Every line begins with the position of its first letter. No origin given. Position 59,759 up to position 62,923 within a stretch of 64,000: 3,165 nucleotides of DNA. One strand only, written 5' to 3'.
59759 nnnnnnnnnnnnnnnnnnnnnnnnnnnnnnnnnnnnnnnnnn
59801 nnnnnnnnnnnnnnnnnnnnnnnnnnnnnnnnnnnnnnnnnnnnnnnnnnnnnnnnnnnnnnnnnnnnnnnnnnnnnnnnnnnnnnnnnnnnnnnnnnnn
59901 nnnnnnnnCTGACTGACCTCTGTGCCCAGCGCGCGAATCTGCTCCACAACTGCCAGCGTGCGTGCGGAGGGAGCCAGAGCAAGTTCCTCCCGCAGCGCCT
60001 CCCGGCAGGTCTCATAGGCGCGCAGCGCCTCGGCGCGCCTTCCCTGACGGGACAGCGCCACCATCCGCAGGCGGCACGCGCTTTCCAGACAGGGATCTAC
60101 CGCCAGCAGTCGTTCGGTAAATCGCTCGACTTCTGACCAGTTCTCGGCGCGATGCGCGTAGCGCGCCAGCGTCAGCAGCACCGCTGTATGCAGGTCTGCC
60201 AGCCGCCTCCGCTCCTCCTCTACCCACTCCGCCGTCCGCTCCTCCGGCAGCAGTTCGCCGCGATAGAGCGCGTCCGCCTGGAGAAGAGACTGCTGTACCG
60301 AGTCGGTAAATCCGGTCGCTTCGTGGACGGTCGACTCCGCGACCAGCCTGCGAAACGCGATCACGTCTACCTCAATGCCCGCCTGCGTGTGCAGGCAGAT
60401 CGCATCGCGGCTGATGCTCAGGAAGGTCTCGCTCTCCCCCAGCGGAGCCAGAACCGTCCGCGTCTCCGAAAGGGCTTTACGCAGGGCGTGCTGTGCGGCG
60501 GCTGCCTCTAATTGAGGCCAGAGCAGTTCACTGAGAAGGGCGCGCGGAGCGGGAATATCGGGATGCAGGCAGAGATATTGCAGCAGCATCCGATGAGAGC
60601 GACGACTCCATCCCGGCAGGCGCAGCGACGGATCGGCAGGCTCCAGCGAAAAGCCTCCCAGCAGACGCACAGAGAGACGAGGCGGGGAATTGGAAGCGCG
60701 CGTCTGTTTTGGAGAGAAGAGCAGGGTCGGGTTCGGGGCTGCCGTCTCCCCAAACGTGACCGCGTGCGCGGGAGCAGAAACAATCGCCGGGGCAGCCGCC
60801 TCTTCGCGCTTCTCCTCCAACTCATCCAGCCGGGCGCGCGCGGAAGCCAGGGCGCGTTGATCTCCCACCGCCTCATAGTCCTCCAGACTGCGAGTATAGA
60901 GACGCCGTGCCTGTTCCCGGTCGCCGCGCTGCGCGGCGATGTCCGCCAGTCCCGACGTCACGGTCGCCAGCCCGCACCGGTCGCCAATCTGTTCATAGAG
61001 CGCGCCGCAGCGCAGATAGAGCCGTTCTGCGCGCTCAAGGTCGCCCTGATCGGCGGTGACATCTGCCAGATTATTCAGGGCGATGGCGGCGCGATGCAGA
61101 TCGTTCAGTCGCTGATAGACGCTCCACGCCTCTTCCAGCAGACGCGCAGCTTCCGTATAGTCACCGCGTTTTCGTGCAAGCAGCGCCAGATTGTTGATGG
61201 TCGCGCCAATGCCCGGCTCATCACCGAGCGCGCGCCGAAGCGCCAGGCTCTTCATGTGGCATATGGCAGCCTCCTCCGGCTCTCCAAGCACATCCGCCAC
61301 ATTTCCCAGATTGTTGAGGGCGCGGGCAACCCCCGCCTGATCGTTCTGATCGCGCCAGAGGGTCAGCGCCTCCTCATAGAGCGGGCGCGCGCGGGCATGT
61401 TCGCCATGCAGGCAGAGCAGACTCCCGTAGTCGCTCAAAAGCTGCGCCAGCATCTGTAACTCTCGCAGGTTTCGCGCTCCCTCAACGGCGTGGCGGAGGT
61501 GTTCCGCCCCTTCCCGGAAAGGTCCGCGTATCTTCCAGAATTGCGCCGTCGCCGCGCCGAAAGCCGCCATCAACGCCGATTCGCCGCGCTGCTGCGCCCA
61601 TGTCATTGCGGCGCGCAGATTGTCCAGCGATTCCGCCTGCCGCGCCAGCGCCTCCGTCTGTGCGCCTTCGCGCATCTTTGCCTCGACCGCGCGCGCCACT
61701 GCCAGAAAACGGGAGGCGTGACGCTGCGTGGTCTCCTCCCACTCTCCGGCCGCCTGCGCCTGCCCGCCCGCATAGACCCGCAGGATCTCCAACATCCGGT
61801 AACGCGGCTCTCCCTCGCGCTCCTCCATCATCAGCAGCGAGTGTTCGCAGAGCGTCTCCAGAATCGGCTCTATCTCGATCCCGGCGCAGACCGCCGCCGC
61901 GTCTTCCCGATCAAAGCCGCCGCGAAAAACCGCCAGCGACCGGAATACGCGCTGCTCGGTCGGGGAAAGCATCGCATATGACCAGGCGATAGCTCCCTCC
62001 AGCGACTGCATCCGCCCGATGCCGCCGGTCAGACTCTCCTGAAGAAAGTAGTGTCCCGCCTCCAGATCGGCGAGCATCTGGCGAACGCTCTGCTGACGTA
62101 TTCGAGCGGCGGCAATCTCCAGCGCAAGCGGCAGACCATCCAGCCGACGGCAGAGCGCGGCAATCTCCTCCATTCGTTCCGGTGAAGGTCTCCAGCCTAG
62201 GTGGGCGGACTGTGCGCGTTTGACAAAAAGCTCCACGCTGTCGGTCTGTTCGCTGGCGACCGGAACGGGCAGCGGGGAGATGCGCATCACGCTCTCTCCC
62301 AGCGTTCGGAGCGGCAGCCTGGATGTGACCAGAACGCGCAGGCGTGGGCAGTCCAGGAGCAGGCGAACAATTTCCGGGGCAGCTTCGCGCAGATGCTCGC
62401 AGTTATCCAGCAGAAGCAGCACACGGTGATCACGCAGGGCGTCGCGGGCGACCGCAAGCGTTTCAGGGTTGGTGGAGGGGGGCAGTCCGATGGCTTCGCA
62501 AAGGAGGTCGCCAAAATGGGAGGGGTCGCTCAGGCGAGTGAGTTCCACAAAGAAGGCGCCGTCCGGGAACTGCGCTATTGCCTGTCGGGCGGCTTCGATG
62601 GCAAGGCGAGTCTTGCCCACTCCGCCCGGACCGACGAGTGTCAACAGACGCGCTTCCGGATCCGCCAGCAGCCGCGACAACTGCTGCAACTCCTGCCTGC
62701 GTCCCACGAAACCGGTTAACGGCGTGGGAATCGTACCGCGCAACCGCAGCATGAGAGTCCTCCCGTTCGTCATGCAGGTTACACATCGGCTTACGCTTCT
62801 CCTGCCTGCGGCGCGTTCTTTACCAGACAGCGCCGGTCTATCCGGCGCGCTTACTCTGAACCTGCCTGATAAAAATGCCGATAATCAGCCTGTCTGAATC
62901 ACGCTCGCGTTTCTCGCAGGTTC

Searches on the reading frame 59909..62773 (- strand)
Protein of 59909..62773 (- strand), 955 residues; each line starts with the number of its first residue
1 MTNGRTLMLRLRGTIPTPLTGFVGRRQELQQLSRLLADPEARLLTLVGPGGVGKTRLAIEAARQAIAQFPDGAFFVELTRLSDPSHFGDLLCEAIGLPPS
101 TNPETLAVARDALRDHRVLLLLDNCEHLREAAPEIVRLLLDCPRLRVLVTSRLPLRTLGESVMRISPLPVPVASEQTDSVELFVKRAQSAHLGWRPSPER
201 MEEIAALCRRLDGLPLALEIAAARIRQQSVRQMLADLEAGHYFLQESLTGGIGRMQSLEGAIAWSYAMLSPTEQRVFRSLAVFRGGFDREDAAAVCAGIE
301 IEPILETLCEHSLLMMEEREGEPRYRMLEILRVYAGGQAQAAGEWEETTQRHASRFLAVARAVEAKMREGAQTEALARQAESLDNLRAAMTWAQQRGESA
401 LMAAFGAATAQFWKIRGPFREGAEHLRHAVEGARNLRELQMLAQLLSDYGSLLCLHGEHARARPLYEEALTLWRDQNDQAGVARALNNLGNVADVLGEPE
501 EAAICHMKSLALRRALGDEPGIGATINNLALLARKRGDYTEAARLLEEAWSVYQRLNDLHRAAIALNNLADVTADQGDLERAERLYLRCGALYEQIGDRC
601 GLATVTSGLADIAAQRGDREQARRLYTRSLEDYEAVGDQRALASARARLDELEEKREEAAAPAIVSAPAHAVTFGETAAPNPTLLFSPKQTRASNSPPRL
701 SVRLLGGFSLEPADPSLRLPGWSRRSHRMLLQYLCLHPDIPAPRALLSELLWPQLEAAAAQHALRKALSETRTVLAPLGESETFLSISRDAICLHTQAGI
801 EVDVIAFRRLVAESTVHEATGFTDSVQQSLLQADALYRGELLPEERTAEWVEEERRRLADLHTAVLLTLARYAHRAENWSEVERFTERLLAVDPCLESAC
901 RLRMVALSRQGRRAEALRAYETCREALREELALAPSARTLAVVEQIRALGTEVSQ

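Call 7: search_protein_families(library=pfam, proteins=[window:59909-62773:-], max_evalue=0.1)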
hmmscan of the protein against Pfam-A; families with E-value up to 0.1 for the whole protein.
window:59909-62773:- (955 aa): 21 families
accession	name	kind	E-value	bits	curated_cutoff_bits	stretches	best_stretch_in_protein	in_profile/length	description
PF13424.12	TPR_12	-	1.7e-38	131.1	30.1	6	443-515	3-77/77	Tetratricopeptide repeat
PF03704.23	BTAD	-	4.2e-22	79.5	22.1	1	802-947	1-146/146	Bacterial transcriptional activator domain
PF13374.12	TPR_10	-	2.1e-18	66.1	27.5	3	524-556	3-35/42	Tetratricopeptide repeat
PF07719.23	TPR_2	-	4.1e-13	48.8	27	0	527-549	5-27/34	Tetratricopeptide repeat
PF00515.34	TPR_1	-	1.8e-11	43.8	27.8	1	483-513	1-31/34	Tetratricopeptide repeat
PF13401.12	AAA_22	-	3.8e-10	40.6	27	1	41-142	5-110/130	AAA domain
PF14938.12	SNAP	-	5.7e-10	39.6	25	1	500-628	52-180/282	Soluble NSF attachment protein, SNAP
PF00931.28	NB-ARC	-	1.5e-09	37.9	23.5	1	30-233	6-213/248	NB-ARC domain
PF13176.12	TPR_7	-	1.6e-09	37.6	27.9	1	526-549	2-25/36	Tetratricopeptide repeat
PF13191.12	AAA_16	-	2e-07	32.1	32.6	1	22-146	2-163/167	AAA ATPase domain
PF13181.12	TPR_8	-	5.9e-05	23.4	25.7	0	483-514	1-32/34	Tetratricopeptide repeat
PF05729.18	NACHT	-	6.4e-05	23.3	26.7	1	43-152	2-129/167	NACHT domain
PF24885.1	TPR_NPHP3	-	0.0001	22.2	100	1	475-588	91-208/239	Nephrocystin-3 TPR domain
PF13432.12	TPR_16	-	0.00013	22.7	32.7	2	528-588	2-56/65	Tetratricopeptide repeat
PF01695.23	IstB_IS21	-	0.0029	17.6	24.1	1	41-69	92-120/238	IstB-like ATP binding protein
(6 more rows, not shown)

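Call 35: find_homologous_proteins(query=window:59909-62773:-, max_evalue=1e-50)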
Query window:59909-62773:- (955 aa): 5420 proteins with E <= 1e-50 among 8000 candidates; the best 120 are listed.
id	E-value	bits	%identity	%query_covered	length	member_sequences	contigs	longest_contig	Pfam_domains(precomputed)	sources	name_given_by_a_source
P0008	0.0e+0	1804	88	99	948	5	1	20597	PF03704.24,PF25872.1,PF13176.13,PF13401.13,PF13191.13,PF13374.13,PF17874.8,PF00515.35,PF13424.13,PF14938.13,PF13432.13,PF07719.24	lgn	-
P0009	0.0e+0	1267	100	62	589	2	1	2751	PF03704.24,PF17874.8,PF00515.35,PF13424.13,PF13176.13,PF14938.13,PF13432.13,PF13181.13,PF07719.24,PF13374.13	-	-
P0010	0.0e+0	1127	60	99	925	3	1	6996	PF03704.24,PF25872.1,PF13176.13,PF24885.2,PF13401.13,PF01637.25,PF13191.13,PF13374.13,PF17874.8,PF00515.35,PF13424.13,PF07719.24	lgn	-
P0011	0.0e+0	1120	60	99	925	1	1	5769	PF03704.24,PF25872.1,PF13176.13,PF24885.2,PF13401.13,PF13191.13,PF13374.13,PF17874.8,PF00515.35,PF13424.13,PF14938.13,PF07719.24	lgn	-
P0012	1.2e-254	866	51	99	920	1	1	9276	PF03704.24,PF13176.13,PF13401.13,PF01637.25,PF00931.29,PF13191.13,PF13374.13,PF17874.8,PF00515.35,PF13424.13,PF14938.13,PF13181.13,PF07719.24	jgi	-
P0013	4.4e-251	854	47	98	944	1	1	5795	PF03704.24,PF17874.8,PF00515.35,PF13424.13,PF24885.2,PF13401.13,PF13181.13,PF07719.24,PF13191.13,PF13374.13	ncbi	-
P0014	4.5e-214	731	46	99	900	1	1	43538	PF03704.24,PF00515.35,PF13424.13,PF13176.13,PF13181.13,PF07719.24,PF13191.13,PF13374.13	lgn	-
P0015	7.8e-146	506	37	67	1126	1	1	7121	PF25872.1,PF13176.13,PF24885.2,PF01637.25,PF13191.13,PF13374.13,PF07721.21,PF10345.16,PF07714.24,PF00069.32,PF17874.8,PF00515.35,PF03109.23,PF13424.13,PF14531.13,PF13432.13,PF13181.13,PF07719.24,PF01636.30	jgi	jgi:predicted ATPase/serine/threonine protein kinase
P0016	1.5e-138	481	33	62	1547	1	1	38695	PF25872.1,PF01381.29,PF13424.13,PF13401.13,PF01637.25,PF13560.13,PF13481.13,PF00931.29,PF13191.13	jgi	jgi:predicted ATPase/DNA-binding XRE family transcriptional regulator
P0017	4.3e-138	480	37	68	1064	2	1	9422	PF03704.24,PF25872.1,PF13176.13,PF00486.35,PF13401.13,PF00931.29,PF13374.13,PF14559.13,PF17874.8,PF00515.35,PF05729.19,PF13424.13,PF13181.13,PF07719.24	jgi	jgi:predicted ATPase/DNA-binding SARP family transcriptional activator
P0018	1.1e-136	475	38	68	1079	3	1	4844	PF12862.14,PF17874.8,PF00515.35,PF25872.1,PF13424.13,PF13176.13,PF13432.13,PF13401.13,PF13181.13,PF07719.24,PF13374.13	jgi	-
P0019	1.5e-131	458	36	68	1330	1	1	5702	PF03704.24,PF12862.14,PF17874.8,PF00515.35,PF13424.13,PF13176.13,PF13181.13,PF07719.24,PF13191.13,PF13374.13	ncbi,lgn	-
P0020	1.6e-131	458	37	65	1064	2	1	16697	PF03704.24,PF17874.8,PF00515.35,PF25872.1,PF13424.13,PF13176.13,PF00486.35,PF13401.13,PF07719.24,PF00931.29,PF13374.13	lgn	-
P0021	3.6e-130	454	37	66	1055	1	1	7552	PF03704.24,PF25872.1,PF13176.13,PF24885.2,PF00486.35,PF13401.13,PF00931.29,PF13191.13,PF13374.13,PF17874.8,PF00515.35,PF13424.13,PF07719.24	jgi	jgi:predicted ATPase/DNA-binding SARP family transcriptional activator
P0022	5.2e-125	437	37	66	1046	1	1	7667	PF03704.24,PF25872.1,PF13176.13,PF13401.13,PF00931.29,PF13191.13,PF13374.13,PF07721.21,PF14559.13,PF17874.8,PF00515.35,PF13424.13,PF13432.13,PF13181.13,PF07719.24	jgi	jgi:predicted ATPase/DNA-binding SARP family transcriptional activator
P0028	6.7e-121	423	36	66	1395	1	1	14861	PF03704.24,PF25872.1,PF13176.13,PF24885.2,PF13401.13,PF13191.13,PF13374.13,PF17874.8,PF00515.35,PF05729.19,PF13424.13,PF13181.13,PF07719.24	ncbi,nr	ncbi:MAG TPA: tetratricopeptide repeat protein [Chthonomonadaceae bacterium]|nr:tetratricopeptide re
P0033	2.5e-117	411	36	66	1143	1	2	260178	PF03704.24,PF25872.1,PF13176.13,PF24885.2,PF13401.13,PF00931.29,PF13374.13,PF17874.8,PF00515.35,PF13424.13,PF13181.13,PF07719.24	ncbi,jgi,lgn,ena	jgi:predicted ATPase/DNA-binding SARP family transcriptional activator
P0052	8.8e-112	393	33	67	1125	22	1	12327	PF03704.24,PF17874.8,PF25872.1,PF13424.13,PF13401.13,PF13181.13,PF07719.24,PF13374.13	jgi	jgi:predicted ATPase/DNA-binding SARP family transcriptional activator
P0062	1.8e-110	389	35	65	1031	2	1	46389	PF03704.24,PF13414.13,PF25872.1,PF13176.13,PF13401.13,PF13428.13,PF00931.29,PF13191.13,PF13374.13,PF17874.8,PF00515.35,PF13424.13,PF13181.13,PF07719.24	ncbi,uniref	ncbi:MAG: tetratricopeptide repeat protein [Capsulimonas sp.]|uniref:ATP-binding protein n=1 Tax=Cap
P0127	7.5e-104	367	33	99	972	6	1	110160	PF03704.24,PF25872.1,PF13176.13,PF00486.35,PF13401.13,PF00931.29,PF13191.13,PF13374.13,PF17874.8,PF00515.35,PF13424.13,PF13181.13,PF07719.24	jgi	-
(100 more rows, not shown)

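Call 37: find_encoding_contigs(protein=P0012, flank=4000, max_places=2)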
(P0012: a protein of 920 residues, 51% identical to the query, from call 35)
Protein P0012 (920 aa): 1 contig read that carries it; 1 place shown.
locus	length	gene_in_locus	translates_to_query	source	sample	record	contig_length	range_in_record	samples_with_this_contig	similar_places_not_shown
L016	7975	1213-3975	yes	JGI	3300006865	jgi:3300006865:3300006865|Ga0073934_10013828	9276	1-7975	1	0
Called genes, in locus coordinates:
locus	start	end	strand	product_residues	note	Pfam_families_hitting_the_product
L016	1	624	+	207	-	?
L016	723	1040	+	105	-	-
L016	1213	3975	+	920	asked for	PF00931:NB-ARC (weak), PF01637:ATPase_2 (weak), PF13401:AAA_22, PF13424:TPR_12, PF13374:TPR_10, PF17874:TPR_MalT, PF13424:TPR_12, PF03704:BTAD, +6 more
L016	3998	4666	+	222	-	-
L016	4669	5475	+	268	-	PF13482:RNase_H_2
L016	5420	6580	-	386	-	PF01757:Acyl_transf_3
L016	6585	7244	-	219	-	-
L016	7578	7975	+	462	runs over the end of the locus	PF02310:B12-binding, PF04055:Radical_SAM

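Call 38: find_encoding_contigs(protein=P0013, flank=4000, max_places=2)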
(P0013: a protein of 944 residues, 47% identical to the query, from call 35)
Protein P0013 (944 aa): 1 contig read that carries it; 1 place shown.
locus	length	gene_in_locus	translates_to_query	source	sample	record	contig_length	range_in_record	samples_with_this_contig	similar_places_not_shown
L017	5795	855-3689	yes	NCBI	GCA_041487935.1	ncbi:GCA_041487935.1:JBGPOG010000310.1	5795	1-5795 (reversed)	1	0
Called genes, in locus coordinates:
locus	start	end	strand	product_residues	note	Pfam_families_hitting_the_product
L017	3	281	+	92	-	?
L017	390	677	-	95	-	-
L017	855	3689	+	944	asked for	PF13191:AAA_16, PF13401:AAA_22 (weak), PF24885:TPR_NPHP3 (faint), PF13374:TPR_10 (faint), PF13424:TPR_12, PF17874:TPR_MalT, PF13424:TPR_12, PF03704:BTAD, +3 more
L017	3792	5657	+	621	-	PF01433:Peptidase_M1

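Call 39: find_encoding_contigs(protein=P0014, flank=4000, max_places=2)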
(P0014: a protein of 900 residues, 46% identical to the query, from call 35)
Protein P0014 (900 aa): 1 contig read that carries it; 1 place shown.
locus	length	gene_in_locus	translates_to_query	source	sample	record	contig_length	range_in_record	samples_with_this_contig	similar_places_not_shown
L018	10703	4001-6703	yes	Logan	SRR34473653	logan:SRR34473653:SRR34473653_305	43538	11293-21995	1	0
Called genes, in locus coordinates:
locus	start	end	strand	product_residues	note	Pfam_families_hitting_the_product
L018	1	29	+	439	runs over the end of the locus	PF00884:Sulfatase, PF01663:Phosphodiest (faint), PF16347:SGSH_C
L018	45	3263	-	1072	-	PF19773:DUF6259, PF08305:NPCBM (weak)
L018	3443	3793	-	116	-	-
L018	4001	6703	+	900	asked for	PF13191:AAA_16 (weak), PF13176:TPR_7 (faint), PF00515:TPR_1 (faint), PF07719:TPR_2 (faint), PF13424:TPR_12, PF13374:TPR_10 (weak), PF13424:TPR_12, PF03704:BTAD, +1 more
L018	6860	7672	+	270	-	PF00175:NAD_binding_1, PF10418:DHODB_Fe-S_bind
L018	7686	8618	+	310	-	PF01180:DHO_dh, PF01207:Dus (weak)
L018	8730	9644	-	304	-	PF14315:DUF4380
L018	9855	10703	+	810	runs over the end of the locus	PF09586:YfhO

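Call 46: find_encoding_contigs(protein=P0127, flank=3000, max_places=1)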
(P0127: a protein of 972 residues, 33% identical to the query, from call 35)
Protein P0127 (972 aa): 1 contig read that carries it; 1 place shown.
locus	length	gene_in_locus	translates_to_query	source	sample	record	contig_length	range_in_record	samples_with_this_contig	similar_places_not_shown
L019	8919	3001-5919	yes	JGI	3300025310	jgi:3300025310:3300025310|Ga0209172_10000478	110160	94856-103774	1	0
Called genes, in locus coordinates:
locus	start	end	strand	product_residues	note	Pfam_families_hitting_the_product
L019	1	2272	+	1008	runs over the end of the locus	PF01841:Transglut_core (faint)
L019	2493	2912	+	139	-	-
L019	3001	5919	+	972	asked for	PF00931:NB-ARC, PF13191:AAA_16, PF25872:HTH_77, PF13424:TPR_12, PF17874:TPR_MalT, PF13424:TPR_12, PF00486:Trans_reg_C, PF03704:BTAD, +6 more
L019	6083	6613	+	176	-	-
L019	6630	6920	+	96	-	PF03994:DUF350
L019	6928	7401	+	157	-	PF12158:DUF3592 (weak)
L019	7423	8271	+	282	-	PF13367:PrsW-protease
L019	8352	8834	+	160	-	-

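Call 47: find_encoding_contigs(protein=P0062, flank=3000, max_places=1)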
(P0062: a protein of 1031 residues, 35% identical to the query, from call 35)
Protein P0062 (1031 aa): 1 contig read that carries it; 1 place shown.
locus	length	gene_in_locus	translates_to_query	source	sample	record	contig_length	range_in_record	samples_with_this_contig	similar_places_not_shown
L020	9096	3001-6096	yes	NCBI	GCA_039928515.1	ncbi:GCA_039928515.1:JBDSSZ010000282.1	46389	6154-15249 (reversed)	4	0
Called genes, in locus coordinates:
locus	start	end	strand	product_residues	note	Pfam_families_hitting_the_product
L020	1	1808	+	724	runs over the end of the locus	PF03104:DNA_pol_B_exo1, PF00136:DNA_pol_B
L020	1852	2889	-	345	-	PF00561:Abhydrolase_1, PF12146:Hydrolase_4 (weak), PF12697:Abhydrolase_6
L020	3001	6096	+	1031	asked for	PF03704:BTAD, PF00931:NB-ARC, PF13191:AAA_16 (weak), PF13401:AAA_22 (weak), PF25872:HTH_77, PF13424:TPR_12, PF17874:TPR_MalT, PF13424:TPR_12, +7 more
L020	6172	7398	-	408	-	-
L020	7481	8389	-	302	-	PF20434:BD-FAE, PF07859:Abhydrolase_3, PF00326:Peptidase_S9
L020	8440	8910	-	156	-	PF00583:Acetyltransf_1, PF13673:Acetyltransf_10 (weak), PF13508:Acetyltransf_7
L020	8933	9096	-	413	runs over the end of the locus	PF01553:Acyltransferase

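Call 58: search_protein_families(library=ncbifam, proteins=[L017:393-677:-, L018:3446-3793:-, L016:752-1027:-, window:59909-62773:-], max_evalue=0.1)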
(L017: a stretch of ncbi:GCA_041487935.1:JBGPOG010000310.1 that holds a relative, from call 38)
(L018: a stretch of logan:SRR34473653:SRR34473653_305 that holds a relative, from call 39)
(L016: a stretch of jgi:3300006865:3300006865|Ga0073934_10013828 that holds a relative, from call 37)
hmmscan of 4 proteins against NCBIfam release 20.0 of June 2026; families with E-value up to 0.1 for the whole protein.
L017:393-677:- (95 aa): 0 families

L018:3446-3793:- (116 aa): 0 families

L016:752-1027:- (92 aa): 0 families

window:59909-62773:- (955 aa): 13 families
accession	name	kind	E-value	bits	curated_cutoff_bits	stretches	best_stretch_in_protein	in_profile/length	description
NF041717.1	HaaA_phane_TPR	equivalog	1.5e-45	155.7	1125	1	12-661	95-770/882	cyclophane-containing RiPP biosynthesis TPR protein HaaT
NF053617.1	SARPRegAfsRStmc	equivalog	2e-37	128.7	1430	2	15-666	291-919/986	SARP-family global regulator AfsR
NF040586.1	FxSxx_TPR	equivalog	4.2e-23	81.8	300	2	19-238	5-210/830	FxSxx-COOH system tetratricopeptide repeat protein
NF053520.1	HK_Porph_FimS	equivalog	6.5e-12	44.5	600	1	370-617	51-298/618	sensor histidine kinase FimS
NF002725.1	PRK02603.1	equivalog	1.8e-06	28.1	143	1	456-567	48-150/173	photosystem I assembly protein Ycf3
NF047371.1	FlcA_CTERM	equivalog_domain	0.00012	20.7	300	1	511-630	335-466/646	periplasmic flagellar collar protein FlcA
NF041231.1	BagI_FevR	exception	0.00017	21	500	1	731-946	19-231/315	AfsR/SARP family transcriptional regulator BagI/FevR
NF033758.1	gliding_GltE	equivalog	0.0011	18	225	1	479-583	82-174/411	adventurous gliding motility TPR repeat lipoprotein GltE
TIGR03420.1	DnaA_homol_Hda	equivalog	0.0044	16.6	194.8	1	9-82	4-78/226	DnaA regulatory inactivator Hda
TIGR00990.1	3a0801s09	subfamily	0.0069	15.1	757.25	0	525-592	510-571/615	mitochondrial import receptor subunit TOM70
TIGR02521.1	type_IV_pilW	equivalog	0.01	15.4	154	1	444-550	100-196/234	type IV pilus biogenesis/stability protein PilW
NF038214.1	IS21_help_AAA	equivalog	0.015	15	200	1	40-80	89-128/232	IS21-like element helper ATPase IstB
TIGR02902.1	spore_lonB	equivalog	0.018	13.7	723.3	1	16-78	61-127/531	ATP-dependent protease LonB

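Call 69: list_cluster_members(proteins=[P0013, P0004, P0001, P0002, L017:393-677:-, P0008])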
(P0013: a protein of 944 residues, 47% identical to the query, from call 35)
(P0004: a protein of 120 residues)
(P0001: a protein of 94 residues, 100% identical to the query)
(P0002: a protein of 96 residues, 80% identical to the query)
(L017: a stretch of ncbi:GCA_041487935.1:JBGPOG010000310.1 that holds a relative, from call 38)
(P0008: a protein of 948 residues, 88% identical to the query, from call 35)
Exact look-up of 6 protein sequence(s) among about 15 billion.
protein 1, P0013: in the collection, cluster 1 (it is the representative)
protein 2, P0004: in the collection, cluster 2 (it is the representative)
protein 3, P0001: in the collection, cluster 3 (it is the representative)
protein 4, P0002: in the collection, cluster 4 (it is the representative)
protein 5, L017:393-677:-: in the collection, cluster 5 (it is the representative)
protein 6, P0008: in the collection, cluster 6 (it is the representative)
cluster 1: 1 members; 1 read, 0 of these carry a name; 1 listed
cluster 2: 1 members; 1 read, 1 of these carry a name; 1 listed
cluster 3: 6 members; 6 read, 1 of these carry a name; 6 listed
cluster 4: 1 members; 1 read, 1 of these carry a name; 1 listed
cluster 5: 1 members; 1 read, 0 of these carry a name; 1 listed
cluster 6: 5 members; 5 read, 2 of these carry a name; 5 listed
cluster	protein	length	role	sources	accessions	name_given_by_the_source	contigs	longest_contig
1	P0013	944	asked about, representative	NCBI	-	-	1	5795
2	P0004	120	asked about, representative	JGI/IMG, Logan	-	hypothetical protein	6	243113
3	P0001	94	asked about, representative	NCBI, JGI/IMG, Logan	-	-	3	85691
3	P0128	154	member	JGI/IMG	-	hypothetical protein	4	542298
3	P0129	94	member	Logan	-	-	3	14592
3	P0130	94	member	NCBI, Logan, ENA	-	-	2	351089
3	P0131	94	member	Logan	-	-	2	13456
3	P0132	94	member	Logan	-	-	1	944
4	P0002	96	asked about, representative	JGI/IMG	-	hypothetical protein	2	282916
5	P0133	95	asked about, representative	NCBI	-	-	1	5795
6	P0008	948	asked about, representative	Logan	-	-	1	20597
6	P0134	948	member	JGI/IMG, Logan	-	predicted ATPase/DNA-binding SARP family transcriptional activator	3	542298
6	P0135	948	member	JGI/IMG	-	predicted ATPase/DNA-binding SARP family transcriptional activator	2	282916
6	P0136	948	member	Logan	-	-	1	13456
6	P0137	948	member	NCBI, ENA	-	-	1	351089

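Call 85: find_encoding_contigs(protein=P0033, flank=2500, max_places=1)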
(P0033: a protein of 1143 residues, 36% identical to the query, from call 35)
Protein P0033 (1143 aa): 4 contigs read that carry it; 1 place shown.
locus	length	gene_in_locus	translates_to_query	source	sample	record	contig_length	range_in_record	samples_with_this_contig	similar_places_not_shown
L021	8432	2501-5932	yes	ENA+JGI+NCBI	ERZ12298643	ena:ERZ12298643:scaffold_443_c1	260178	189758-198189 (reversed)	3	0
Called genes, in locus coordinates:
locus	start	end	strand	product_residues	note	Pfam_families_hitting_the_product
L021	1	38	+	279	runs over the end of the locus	PF02371:Transposase_20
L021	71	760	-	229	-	-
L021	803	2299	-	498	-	PF11949:DUF3466 (faint)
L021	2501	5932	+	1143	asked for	PF03704:BTAD, PF13176:TPR_7 (faint), PF00931:NB-ARC (weak), PF13401:AAA_22 (weak), PF25872:HTH_77 (weak), PF13424:TPR_12, PF17874:TPR_MalT, PF13424:TPR_12, +5 more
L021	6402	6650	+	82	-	-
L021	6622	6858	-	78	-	PF00685:Sulfotransfer_1 (weak)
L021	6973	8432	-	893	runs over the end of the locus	PF00211:Guanylate_cyc, PF00931:NB-ARC (faint), PF13401:AAA_22 (weak), PF25872:HTH_77 (weak), PF07719:TPR_2 (faint), PF13424:TPR_12, PF17874:TPR_MalT (weak), PF13424:TPR_12, +2 more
